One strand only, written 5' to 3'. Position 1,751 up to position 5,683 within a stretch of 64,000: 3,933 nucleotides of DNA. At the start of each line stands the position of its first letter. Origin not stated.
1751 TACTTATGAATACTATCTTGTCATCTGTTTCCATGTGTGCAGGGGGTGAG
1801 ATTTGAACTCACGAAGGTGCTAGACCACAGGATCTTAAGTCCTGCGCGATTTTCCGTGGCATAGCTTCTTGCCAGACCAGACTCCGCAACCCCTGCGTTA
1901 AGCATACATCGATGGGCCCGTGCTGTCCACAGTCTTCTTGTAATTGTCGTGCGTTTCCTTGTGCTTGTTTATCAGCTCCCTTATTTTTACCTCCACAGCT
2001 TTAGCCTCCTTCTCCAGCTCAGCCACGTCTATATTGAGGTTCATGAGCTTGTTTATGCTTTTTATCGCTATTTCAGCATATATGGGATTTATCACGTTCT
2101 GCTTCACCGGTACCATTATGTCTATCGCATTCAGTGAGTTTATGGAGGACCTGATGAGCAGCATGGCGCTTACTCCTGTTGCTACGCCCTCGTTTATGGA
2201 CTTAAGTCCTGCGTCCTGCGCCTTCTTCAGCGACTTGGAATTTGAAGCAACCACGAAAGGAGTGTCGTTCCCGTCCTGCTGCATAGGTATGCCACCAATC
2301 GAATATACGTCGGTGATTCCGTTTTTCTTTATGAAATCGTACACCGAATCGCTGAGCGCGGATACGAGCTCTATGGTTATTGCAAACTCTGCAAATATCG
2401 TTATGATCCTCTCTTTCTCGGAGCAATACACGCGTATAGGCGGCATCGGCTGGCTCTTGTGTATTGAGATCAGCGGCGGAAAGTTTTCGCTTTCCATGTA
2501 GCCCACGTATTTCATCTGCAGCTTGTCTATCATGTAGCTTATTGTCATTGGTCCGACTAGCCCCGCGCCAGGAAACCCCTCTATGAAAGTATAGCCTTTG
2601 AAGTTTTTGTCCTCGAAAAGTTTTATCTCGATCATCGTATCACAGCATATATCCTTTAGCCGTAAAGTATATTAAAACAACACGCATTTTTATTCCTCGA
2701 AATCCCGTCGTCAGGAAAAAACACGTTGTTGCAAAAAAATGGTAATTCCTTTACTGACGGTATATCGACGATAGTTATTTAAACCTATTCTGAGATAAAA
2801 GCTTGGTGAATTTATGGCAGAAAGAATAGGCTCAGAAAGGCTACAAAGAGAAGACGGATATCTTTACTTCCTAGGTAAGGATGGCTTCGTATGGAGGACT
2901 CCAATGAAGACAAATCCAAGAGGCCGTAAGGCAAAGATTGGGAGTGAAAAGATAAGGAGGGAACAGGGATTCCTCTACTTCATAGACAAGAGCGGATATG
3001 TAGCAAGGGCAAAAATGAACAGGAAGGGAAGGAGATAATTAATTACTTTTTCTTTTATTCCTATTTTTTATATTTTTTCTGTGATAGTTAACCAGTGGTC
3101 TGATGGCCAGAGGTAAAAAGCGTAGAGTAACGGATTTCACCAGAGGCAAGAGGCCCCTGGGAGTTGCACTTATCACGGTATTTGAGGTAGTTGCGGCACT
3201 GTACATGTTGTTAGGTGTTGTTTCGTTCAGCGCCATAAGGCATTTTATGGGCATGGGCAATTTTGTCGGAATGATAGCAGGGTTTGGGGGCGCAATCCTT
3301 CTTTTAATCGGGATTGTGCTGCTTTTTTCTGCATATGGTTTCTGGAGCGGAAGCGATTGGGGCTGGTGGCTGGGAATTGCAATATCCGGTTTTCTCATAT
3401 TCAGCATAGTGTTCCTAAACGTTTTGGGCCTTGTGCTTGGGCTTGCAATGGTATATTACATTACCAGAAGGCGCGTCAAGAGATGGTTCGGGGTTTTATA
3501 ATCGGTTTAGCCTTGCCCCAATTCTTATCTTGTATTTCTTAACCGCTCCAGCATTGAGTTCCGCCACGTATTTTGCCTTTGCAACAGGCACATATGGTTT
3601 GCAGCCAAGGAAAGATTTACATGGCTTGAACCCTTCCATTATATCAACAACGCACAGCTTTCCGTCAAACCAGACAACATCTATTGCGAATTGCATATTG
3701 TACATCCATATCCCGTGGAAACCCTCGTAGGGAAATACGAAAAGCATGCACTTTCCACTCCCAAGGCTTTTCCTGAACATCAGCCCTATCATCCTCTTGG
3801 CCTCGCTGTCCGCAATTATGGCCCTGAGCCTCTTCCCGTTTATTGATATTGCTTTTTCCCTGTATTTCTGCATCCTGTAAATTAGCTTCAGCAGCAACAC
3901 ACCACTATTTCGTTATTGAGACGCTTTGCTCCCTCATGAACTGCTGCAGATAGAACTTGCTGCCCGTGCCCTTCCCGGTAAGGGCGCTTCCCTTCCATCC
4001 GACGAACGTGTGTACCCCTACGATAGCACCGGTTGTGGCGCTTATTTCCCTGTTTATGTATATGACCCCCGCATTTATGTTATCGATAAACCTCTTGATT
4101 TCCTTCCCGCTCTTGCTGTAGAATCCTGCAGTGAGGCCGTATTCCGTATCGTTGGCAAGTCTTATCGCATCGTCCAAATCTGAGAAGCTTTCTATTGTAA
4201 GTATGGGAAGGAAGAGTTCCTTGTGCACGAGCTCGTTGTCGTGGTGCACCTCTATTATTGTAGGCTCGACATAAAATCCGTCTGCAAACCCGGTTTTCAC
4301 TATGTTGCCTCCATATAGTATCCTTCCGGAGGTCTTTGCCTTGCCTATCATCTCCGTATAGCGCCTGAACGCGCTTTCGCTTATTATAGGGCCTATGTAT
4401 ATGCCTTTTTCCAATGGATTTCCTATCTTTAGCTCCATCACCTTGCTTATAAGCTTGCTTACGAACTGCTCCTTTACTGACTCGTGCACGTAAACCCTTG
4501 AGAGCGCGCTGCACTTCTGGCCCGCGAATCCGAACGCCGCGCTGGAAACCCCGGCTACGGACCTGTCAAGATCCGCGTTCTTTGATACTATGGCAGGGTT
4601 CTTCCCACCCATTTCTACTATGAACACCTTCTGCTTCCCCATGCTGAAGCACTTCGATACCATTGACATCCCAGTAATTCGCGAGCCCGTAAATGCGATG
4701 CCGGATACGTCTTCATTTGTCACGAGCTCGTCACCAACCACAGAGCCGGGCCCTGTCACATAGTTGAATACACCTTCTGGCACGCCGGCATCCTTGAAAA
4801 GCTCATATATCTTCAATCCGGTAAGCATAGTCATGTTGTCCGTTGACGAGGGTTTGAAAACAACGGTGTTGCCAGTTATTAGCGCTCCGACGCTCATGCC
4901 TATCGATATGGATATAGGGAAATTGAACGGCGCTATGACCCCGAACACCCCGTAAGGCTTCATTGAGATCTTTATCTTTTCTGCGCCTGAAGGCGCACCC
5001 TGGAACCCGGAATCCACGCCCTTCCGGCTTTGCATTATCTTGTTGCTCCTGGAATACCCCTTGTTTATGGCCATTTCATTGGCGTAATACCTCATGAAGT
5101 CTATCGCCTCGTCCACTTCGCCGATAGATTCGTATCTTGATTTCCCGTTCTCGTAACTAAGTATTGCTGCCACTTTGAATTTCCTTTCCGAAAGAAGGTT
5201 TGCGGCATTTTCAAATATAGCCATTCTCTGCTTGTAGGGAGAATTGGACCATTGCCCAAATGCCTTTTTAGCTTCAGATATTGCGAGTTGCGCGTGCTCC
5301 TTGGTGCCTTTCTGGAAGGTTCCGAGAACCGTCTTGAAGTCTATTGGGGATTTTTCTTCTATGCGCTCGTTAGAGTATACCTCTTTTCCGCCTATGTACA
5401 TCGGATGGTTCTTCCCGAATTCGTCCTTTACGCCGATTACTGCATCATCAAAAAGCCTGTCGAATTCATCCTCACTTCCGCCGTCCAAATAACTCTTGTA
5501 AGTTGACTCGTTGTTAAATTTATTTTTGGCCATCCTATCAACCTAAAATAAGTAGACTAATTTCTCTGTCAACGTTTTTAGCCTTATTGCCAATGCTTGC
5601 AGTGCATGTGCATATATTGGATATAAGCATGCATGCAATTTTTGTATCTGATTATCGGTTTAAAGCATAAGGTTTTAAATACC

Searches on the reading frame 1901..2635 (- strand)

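Call 61: search_protein_families(library=pfam, proteins=[window:1901-2635:-], max_evalue=0.001)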
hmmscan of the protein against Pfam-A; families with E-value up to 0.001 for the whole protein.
window:1901-2635:- (245 aa): 1 family
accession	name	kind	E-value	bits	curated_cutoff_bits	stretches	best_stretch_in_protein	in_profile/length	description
PF09754.15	PAC2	-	2.1e-37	129.4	25.8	1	17-221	1-214/215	PAC2 family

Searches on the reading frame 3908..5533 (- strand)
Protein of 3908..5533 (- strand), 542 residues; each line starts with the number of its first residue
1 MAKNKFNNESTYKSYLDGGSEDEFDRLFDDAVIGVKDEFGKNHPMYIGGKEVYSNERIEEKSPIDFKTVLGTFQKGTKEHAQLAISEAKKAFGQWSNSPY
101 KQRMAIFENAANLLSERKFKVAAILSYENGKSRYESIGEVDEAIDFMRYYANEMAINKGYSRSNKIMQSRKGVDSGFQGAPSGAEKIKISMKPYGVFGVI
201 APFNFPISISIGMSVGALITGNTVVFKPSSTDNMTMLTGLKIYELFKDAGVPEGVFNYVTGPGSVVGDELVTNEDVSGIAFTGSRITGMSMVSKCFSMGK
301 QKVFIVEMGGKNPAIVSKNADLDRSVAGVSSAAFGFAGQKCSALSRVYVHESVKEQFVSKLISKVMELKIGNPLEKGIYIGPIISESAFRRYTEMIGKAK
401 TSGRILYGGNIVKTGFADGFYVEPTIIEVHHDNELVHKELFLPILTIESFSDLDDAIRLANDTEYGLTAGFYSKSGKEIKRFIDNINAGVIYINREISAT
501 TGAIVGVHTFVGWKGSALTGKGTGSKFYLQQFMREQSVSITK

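Call 26: search_protein_families(library=pfam, proteins=[window:3908-5533:-], max_evalue=0.001)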
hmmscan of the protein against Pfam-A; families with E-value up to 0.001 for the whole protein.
window:3908-5533:- (542 aa): 1 family
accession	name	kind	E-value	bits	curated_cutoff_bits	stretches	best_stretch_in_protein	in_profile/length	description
PF00171.27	Aldedh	-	7.9e-131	437.2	23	1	56-538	7-461/461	Aldehyde dehydrogenase family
